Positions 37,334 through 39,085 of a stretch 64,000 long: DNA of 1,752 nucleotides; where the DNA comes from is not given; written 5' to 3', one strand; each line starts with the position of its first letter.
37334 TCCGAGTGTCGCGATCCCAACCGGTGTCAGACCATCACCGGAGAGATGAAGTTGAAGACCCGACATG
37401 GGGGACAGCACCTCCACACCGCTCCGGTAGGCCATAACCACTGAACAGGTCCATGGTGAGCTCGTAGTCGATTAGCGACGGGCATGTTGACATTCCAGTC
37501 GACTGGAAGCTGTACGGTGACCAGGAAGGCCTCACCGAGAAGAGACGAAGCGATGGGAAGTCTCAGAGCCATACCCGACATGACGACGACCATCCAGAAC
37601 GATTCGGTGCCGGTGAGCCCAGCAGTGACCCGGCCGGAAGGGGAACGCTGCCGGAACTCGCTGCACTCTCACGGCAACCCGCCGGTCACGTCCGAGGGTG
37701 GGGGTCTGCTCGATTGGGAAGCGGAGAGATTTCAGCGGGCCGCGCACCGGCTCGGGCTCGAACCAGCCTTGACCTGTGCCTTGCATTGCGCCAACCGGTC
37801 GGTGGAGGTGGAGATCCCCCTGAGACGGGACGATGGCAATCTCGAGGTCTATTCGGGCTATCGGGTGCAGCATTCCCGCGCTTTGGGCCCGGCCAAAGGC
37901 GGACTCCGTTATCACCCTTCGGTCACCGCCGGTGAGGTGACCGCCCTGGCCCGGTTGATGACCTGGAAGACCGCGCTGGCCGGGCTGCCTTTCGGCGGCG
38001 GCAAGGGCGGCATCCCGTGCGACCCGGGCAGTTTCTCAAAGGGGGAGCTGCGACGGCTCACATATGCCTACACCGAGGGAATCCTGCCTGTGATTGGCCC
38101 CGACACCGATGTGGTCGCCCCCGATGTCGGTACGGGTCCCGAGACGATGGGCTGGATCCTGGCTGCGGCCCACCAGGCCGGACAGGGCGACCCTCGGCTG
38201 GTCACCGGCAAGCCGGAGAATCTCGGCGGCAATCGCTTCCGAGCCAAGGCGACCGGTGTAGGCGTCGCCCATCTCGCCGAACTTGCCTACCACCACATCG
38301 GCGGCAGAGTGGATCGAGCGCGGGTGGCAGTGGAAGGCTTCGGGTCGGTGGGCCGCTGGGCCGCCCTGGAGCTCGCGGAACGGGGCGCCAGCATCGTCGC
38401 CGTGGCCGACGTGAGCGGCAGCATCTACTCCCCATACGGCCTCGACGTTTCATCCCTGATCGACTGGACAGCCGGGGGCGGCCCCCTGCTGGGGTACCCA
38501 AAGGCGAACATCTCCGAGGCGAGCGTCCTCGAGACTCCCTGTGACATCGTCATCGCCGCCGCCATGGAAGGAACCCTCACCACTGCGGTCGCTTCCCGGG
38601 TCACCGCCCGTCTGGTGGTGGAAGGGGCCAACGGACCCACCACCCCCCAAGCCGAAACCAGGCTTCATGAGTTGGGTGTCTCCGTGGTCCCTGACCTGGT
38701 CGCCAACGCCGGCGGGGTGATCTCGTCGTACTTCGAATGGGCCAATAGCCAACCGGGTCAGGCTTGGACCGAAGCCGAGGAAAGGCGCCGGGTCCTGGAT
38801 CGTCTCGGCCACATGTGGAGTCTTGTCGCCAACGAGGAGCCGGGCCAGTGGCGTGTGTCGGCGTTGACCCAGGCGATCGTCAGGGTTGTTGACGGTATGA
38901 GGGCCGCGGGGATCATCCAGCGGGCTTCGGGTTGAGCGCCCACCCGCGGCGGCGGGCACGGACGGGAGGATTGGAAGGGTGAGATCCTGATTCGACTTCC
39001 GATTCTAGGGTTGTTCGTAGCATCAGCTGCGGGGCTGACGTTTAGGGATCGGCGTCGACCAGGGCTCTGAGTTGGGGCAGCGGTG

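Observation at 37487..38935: A glutamate-dehydrogenase-family enzyme placed under a metal-sensor promoter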

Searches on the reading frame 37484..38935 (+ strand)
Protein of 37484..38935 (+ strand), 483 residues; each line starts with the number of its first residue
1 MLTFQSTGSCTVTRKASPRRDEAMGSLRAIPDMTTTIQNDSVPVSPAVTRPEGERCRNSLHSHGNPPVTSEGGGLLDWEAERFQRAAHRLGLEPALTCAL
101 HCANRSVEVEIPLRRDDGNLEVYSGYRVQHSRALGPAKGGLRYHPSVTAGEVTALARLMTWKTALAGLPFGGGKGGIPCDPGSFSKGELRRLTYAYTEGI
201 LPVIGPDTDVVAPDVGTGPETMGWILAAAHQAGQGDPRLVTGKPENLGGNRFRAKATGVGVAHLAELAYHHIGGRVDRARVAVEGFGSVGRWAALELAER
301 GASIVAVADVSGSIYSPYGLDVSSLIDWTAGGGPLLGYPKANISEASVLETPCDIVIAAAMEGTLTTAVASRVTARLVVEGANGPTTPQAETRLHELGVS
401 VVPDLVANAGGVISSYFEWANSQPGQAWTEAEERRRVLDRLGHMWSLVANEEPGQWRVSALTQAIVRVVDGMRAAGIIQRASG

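Call 4: search_protein_families(library=pfam, proteins=[window:37484-38935:+], max_evalue=0.01)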
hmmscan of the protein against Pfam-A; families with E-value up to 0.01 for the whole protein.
window:37484-38935:+ (483 aa): 2 families
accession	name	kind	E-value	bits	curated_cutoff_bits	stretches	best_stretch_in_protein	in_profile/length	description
PF00208.27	ELFV_dehydrog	-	2.4e-54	185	23.4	1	248-476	1-241/241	Glutamate/Leucine/Phenylalanine/Valine dehydrogenase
PF02812.23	ELFV_dehydrog_N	-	1.2e-49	167.8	25.3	1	104-228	2-126/129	Glu/Leu/Phe/Val dehydrogenase, dimerisation domain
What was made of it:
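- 37553..38935 (+): Glutamate dehydrogenase isozyme (460 aa). It has an N-terminal arm of residues 1-51 with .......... at residues 31-40, and CALHC at residues 75-79. Pfam (call 4).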

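Call 7: find_homologous_proteins(query=window:37553-38935:+, max_evalue=1e-20)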
Query window:37553-38935:+ (460 aa): 6431 proteins with E <= 1e-20 among 8000 candidates; the best 120 are listed.
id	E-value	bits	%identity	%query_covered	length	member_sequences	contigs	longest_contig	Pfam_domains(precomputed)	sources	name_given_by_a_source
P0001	5.4e-279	944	92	100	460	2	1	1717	PF02812.24,PF00208.28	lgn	-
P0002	3.4e-227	773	80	93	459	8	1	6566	PF02812.24,PF00208.28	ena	-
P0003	4.2e-203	694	71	96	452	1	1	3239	PF02812.24,PF00208.28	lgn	-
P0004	7.4e-200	683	73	93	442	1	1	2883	PF02812.24,PF00208.28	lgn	-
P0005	3.0e-198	678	71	93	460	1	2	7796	PF02812.24,PF00208.28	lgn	-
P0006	6.9e-198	676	72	93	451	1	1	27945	PF02812.24,PF00208.28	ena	-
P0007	5.7e-196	670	68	97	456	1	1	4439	PF02812.24,PF00208.28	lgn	-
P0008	1.1e-195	669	69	97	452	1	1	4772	PF02812.24,PF00208.28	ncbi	-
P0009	3.5e-195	667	68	97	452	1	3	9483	PF02812.24,PF00208.28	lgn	-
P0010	1.2e-194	666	69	97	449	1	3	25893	PF02812.24,PF00208.28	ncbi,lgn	-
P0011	1.2e-193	662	70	95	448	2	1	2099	PF02812.24,PF00208.28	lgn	-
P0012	1.0e-192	659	70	94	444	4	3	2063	PF02812.24,PF00208.28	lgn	-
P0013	3.8e-190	651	69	95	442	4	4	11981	PF02812.24,PF00208.28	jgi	jgi:glutamate dehydrogenase (NAD(P)+)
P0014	1.7e-187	642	72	88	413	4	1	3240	PF02812.24,PF00208.28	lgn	-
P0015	7.2e-183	627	67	94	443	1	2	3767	PF02812.24,PF00208.28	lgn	-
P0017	1.9e-181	622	67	93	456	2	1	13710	PF02812.24,PF00208.28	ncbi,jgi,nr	ncbi:MAG: Glu/Leu/Phe/Val dehydrogenase [Actinobacteria bacterium]|nr:Glu/Leu/Phe/Val dehydrogenase 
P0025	9.8e-177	607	65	92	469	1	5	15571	PF02812.24,PF00208.28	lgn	-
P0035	3.6e-163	562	61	93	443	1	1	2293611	PF02812.24,PF00208.28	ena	-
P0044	3.7e-148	512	58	89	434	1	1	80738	PF02812.24,PF00208.28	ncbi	-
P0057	9.5e-144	498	57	89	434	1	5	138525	PF02812.24,PF00208.28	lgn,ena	-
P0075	1.3e-139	484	58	88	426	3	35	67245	PF02812.24,PF00208.28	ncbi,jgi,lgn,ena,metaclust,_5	metaclust:\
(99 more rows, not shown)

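Call 8: find_related_loci(query=window:37553-38932:+, collection=genome_contigs, flank=6000)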
Query window:37553-38932:+ (460 aa) in genome_contigs; peptide patterns used: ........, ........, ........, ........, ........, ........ (x = any residue, [..] = any of these).
54 stretches matched a pattern; 5 encode a relative of the query (tblastn E <= 1e-3); 5 distinct loci.
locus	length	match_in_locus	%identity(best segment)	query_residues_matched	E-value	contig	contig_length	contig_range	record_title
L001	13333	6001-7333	72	12-456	1e-172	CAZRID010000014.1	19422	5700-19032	MAG TPA_asm: uncultured Acidimicrobiaceae bacterium isolate SRP136066_co1_206 genome assembly, contig: NODE_2711_length_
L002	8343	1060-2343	54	21-453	7e-148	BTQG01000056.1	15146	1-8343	MAG: Acidimicrobiia bacterium BMS9Abin07 DNA, NODE_1205_length_15146, whole genome shotgun sequence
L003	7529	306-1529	43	53-455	1e-97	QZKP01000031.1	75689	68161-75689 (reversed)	MAG: Desulfarculus sp. isolate SURF_10 Ga0104751_1000356, whole genome shotgun sequence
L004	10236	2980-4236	41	46-455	9e-91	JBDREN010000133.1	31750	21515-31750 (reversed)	MAG: Elusimicrobiota bacterium isolate MEGAHIT-group-1.316 k141_6615872, whole genome shotgun sequence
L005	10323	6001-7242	40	51-455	5e-87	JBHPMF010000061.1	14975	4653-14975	Elusimicrobiota bacterium isolate SAG AM-324-K15 AM-324-K15_NODE_62, whole genome shotgun sequence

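Call 14: find_encoding_contigs(protein=P0006, flank=8000, max_places=2)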
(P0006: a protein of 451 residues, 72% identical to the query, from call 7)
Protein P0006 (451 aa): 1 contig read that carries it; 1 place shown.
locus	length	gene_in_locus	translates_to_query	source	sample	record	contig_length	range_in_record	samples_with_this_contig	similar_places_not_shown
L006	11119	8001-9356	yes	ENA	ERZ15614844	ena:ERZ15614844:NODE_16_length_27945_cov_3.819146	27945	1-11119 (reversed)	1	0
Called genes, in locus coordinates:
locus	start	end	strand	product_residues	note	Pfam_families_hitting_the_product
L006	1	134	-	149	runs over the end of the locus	PF13473:Cupredoxin_1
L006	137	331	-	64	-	PF09851:SHOCT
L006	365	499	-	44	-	-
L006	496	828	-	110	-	-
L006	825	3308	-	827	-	PF00403:HMA, PF00122:E1-E2_ATPase, PF00702:Hydrolase, PF12710:HAD (weak), PF08282:Hydrolase_3 (faint)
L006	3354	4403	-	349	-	PF01791:DeoC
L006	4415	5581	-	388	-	PF01113:DapB_N (weak), PF02800:Gp_dh_C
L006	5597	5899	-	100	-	-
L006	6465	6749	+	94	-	-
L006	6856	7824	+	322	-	PF00892:EamA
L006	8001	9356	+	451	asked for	PF02812:ELFV_dehydrog_N, PF00208:ELFV_dehydrog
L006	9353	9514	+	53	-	PF04945:YHS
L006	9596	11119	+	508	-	?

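Call 15: find_encoding_contigs(protein=P0010, flank=8000, max_places=2)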
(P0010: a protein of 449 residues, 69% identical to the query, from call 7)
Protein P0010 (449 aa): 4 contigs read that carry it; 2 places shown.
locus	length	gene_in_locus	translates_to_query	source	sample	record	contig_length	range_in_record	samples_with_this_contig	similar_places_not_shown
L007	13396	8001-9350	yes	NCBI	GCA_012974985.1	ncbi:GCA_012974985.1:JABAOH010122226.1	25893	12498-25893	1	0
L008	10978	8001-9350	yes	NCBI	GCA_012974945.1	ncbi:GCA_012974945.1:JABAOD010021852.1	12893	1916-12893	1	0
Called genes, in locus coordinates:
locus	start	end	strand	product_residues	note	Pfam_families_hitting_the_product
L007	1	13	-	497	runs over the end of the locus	PF12698:ABC2_membrane_3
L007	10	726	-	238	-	PF00005:ABC_tran, PF13304:AAA_21 (faint)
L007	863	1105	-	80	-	-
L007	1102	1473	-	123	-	PF13473:Cupredoxin_1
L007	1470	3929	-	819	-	PF04945:YHS (weak), PF00403:HMA, PF00122:E1-E2_ATPase, PF00702:Hydrolase, PF08282:Hydrolase_3 (faint)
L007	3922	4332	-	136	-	PF03625:DUF302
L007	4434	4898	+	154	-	PF00376:MerR, PF13411:MerR_1, PF09278:MerR-DNA-bind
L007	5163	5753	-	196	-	PF08534:Redoxin, PF00578:AhpC-TSA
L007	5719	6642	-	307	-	-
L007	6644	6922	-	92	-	-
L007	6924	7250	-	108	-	PF02583:Trns_repr_metal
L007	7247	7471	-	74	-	PF09851:SHOCT (weak)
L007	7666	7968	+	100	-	-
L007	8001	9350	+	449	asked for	PF02812:ELFV_dehydrog_N, PF00208:ELFV_dehydrog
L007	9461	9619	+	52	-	PF04945:YHS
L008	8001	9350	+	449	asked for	PF02812:ELFV_dehydrog_N, PF00208:ELFV_dehydrog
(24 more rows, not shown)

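Call 16: find_encoding_contigs(protein=P0035, flank=10000, max_places=1)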
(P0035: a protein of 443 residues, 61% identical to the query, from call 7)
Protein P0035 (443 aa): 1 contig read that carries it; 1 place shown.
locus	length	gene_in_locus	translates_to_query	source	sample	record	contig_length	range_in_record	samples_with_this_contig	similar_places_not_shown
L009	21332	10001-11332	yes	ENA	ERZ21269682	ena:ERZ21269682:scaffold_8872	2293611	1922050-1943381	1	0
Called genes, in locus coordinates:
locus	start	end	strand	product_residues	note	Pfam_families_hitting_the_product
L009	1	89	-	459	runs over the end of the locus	PF00890:FAD_binding_2 (faint), PF01134:GIDA (faint), PF01266:DAO (faint), PF07992:Pyr_redox_2, PF12831:FAD_oxidored (faint), PF13738:Pyr_redox_3 (weak), PF00070:Pyr_redox, PF02852:Pyr_redox_dim, +1 more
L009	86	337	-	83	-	-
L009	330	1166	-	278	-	-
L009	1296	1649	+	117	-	PF19581:Glyoxalase_7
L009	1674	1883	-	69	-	-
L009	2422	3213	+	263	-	PF16656:Pur_ac_phosph_N (faint), PF00754:F5_F8_type_C, PF22633:F5_F8_type_C_2 (weak)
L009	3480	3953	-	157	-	PF00376:MerR, PF13411:MerR_1, PF09278:MerR-DNA-bind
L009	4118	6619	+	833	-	PF04945:YHS (weak), PF00403:HMA, PF00122:E1-E2_ATPase, PF00702:Hydrolase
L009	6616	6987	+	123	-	PF13473:Cupredoxin_1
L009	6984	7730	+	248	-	PF01209:Ubie_methyltran, PF13489:Methyltransf_23, PF13847:Methyltransf_31, PF08241:Methyltransf_11, PF08242:Methyltransf_12, PF13649:Methyltransf_25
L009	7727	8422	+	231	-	PF00005:ABC_tran, PF13304:AAA_21 (faint)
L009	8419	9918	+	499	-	PF12698:ABC2_membrane_3 (weak)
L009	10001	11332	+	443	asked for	PF02812:ELFV_dehydrog_N, PF00208:ELFV_dehydrog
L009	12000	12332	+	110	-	-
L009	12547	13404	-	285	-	PF13442:Cytochrome_CBB3, PF00034:Cytochrom_C, PF13442:Cytochrome_CBB3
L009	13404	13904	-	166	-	PF00355:Rieske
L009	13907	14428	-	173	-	PF00032:Cytochrom_B_C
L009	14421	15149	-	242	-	PF00033:Cytochrome_B, PF13631:Cytochrom_B_N_2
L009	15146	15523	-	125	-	PF14691:Fer4_20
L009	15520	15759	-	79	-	-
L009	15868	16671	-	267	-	PF01476:LysM, PF01551:Peptidase_M23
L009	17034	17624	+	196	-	PF00578:AhpC-TSA, PF08534:Redoxin, PF00085:Thioredoxin (weak)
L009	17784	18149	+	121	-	PF02583:Trns_repr_metal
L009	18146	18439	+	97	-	-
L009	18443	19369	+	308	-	-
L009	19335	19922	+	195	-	PF00578:AhpC-TSA, PF08534:Redoxin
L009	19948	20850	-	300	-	PF01040:UbiA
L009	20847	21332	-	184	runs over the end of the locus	PF13473:Cupredoxin_1 (weak)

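Call 17: find_encoding_contigs(protein=P0017, flank=8000, max_places=1)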
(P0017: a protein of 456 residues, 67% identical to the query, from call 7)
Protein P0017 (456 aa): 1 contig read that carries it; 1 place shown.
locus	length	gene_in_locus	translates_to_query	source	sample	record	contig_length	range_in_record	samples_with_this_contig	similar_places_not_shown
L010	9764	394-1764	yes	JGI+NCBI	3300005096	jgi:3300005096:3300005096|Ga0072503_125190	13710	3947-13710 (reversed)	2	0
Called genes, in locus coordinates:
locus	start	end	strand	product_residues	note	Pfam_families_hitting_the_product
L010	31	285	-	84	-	-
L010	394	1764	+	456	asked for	PF02812:ELFV_dehydrog_N, PF00208:ELFV_dehydrog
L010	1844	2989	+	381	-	PF00890:FAD_binding_2 (weak), PF01266:DAO (faint), PF01494:FAD_binding_3 (faint), PF03486:HI0933_like, PF13450:NAD_binding_8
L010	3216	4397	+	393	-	PF02800:Gp_dh_C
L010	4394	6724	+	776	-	PF00403:HMA, PF00122:E1-E2_ATPase, PF00702:Hydrolase, PF12710:HAD (faint), PF08282:Hydrolase_3 (faint)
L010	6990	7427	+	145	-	PF03779:SPW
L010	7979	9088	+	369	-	PF00561:Abhydrolase_1, PF12697:Abhydrolase_6, PF12146:Hydrolase_4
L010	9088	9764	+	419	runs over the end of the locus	PF25371:DUF7884 (weak), PF02353:CMAS, PF13489:Methyltransf_23, PF05175:MTS (weak), PF08241:Methyltransf_11, PF08242:Methyltransf_12, PF13649:Methyltransf_25, PF13847:Methyltransf_31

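Call 18: find_encoding_contigs(protein=P0025, flank=8000, max_places=2)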
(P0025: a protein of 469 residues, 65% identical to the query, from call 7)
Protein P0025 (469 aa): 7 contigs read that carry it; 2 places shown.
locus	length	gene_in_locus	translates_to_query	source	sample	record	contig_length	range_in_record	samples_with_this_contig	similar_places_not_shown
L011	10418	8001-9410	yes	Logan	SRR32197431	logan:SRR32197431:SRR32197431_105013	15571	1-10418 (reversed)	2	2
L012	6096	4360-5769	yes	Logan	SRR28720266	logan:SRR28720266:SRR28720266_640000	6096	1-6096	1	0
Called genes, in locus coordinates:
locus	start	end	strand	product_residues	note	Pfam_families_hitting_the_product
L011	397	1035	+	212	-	-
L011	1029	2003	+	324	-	PF07730:HisKA_3 (weak), PF13581:HATPase_c_2 (weak), PF02518:HATPase_c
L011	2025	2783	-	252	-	PF04203:Sortase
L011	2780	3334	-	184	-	PF13442:Cytochrome_CBB3, PF00034:Cytochrom_C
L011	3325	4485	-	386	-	PF01551:Peptidase_M23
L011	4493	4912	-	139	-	PF13442:Cytochrome_CBB3, PF00034:Cytochrom_C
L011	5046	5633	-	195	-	PF11303:DUF3105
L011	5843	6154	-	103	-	-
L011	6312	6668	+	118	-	-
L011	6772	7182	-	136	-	-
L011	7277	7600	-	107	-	PF04193:PQ-loop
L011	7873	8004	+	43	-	-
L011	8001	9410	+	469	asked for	PF02812:ELFV_dehydrog_N, PF00208:ELFV_dehydrog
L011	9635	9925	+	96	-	-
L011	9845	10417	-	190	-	?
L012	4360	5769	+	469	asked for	PF02812:ELFV_dehydrog_N, PF00208:ELFV_dehydrog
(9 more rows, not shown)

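Call 21: search_protein_families(library=ncbifam, proteins=[window:37553-38935:+], max_evalue=0.001)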
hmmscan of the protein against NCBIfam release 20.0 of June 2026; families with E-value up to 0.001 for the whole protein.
window:37553-38935:+ (460 aa): 7 families
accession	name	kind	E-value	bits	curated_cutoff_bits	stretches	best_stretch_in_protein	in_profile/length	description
NF041398.1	GluDhGdhB_Halo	equivalog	9e-109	364.1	620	1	58-454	9-408/410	glutamate dehydrogenase GdhB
NF040817.1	GdhA_Arch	equivalog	1.9e-100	337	750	1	58-456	12-418/419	glutamate dehydrogenase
NF006929.0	PRK09414.1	equivalog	4.9e-63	213.6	536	1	77-455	54-445/445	NADP-specific glutamate dehydrogenase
NF010633.0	PRK14030.1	subfamily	4.7e-45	154.5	743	1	82-411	55-396/445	glutamate dehydrogenase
NF010634.0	PRK14031.1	equivalog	9.9e-45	152.8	822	1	79-411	52-395/444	NADP-specific glutamate dehydrogenase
NF035922.1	Trp_DH_ScyB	equivalog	2.9e-13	49.5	600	2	107-288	31-200/346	tryptophan dehydrogenase ScyB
NF004912.0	PRK06270.1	equivalog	0.00063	19.2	373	1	256-347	4-108/343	homoserine dehydrogenase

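Call 30: search_solved_structures(query=window:37553-38932:+, max_evalue=1e-30, show_alignments=1)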
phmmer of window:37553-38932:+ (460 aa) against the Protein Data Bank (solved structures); distinct sequences matched with E-value up to 1e-30: 56.
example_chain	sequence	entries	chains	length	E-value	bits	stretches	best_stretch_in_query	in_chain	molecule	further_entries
1b26_A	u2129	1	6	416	7.9e-98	331.6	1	52-418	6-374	GLUTAMATE DEHYDROGENASE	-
1b3b_A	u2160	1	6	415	1e-97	331.2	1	52-419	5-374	PROTEIN (GLUTAMATE DEHYDROGENASE)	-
2tmg_A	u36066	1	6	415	2.2e-97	330.1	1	52-418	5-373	PROTEIN (GLUTAMATE DEHYDROGENASE)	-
8s38_A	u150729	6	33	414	1.1e-93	317.9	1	58-412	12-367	Glutamate dehydrogenase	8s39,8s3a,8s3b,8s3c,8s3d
3aog_A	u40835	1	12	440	8.5e-93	315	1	48-453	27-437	Glutamate dehydrogenase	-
6yeh_A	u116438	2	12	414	1.4e-92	314.3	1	59-409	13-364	Glutamate dehydrogenase 1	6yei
3aoe_A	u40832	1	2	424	2.5e-92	313.4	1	50-453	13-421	Glutamate dehydrogenase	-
8owm_A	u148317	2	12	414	3.2e-90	306.5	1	59-446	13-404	Glutamate dehydrogenase 2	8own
8kao_A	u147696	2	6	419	4.9e-88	299.3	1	52-454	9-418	Glutamate dehydrogenase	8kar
1bvu_A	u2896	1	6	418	2.7e-84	286.9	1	58-456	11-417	PROTEIN (GLUTAMATE DEHYDROGENASE)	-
8znb_A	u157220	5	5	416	4.4e-84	286.2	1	58-455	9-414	Glutamate dehydrogenase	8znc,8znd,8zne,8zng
8zmu_A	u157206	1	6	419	4.5e-84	286.2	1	58-455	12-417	Glutamate dehydrogenase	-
1euz_A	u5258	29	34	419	9.6e-84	285.1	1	58-455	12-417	GLUTAMATE DEHYDROGENASE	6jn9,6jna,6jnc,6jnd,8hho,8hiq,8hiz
8i83_A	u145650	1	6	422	1.8e-83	284.2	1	58-420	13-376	Glutamate dehydrogenase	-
8ysw_A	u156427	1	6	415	1.9e-83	284.1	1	58-420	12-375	Glutamate dehydrogenase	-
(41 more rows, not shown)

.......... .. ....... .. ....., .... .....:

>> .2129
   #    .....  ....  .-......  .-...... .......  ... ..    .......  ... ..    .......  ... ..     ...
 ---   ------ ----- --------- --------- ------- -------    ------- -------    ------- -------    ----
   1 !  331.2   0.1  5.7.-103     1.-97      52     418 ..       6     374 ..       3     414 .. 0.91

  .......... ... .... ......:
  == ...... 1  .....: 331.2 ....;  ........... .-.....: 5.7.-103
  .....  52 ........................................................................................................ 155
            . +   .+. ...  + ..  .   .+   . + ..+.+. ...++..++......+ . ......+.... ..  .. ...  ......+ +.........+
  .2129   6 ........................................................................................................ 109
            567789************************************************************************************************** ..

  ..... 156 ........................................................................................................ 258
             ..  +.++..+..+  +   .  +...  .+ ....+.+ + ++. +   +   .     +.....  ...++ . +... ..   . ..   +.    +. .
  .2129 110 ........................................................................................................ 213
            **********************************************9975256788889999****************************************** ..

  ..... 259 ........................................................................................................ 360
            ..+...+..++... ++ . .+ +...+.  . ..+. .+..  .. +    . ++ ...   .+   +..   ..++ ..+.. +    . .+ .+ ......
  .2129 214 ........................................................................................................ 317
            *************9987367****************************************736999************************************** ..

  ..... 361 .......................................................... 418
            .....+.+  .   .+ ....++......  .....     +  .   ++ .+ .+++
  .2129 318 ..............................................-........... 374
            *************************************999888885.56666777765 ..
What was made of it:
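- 37553..38935 (+): 1b26 matches at E 7.9e-98 (call 30).
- Checked: Residue 52 aligns with residue 6 of T. maritima GDH 1b26 (call 30), which gives about 46 extra residues.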

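Call 36: predict_structure(alignment_id=A3)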
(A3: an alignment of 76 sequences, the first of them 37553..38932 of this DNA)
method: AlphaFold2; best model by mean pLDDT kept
length: 460 residues; sequences in the alignment: 76
mean_pLDDT: 89.7   pTM: 0.87
mean pLDDT of the five models: 89.7, 89.5, 89.4, 89.3, 88.8
residues with pLDDT >= 90: 389; 70-90: 15; 50-70: 8; < 50: 48
segments of 3 or more residues with pLDDT < 50: 1-47
pLDDT, mean of each block of 10 residues (from residue 1): 36 35 36 42 52 93 96 94 97 97 97 97 94 98 97 97 98 98 97 96 98 94 92 98 98 99 97 99 97 98 97 97 96 94 96 98 95 98 97 87 82 98 97 98 97 79
secondary structure, 60 per line:
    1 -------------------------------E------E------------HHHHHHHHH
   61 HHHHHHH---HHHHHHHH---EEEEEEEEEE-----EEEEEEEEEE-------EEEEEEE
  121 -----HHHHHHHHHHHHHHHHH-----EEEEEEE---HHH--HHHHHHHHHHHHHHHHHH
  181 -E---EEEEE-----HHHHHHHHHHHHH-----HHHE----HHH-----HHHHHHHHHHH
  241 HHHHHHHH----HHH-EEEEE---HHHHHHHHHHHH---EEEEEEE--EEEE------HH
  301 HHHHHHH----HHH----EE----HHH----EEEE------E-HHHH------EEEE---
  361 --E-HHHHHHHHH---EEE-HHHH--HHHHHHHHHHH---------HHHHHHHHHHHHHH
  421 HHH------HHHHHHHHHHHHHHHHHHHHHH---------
elements in order: H52-67 H71-78 E82-91 E97-106 E114-120 H126-142 E148-154 H163-180 E186-190 H196-208 H230-248 E257-261 H265-276 E280-286 E289-292 H299-307 E332-335 H344-347 E354-357 H365-373 E377-379 H381-384 H387-397 H407-423 H430-451
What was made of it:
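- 37553..38935 (+): AF2 pLDDT is 89.7 with residues 1-47 below 50 (call 36).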
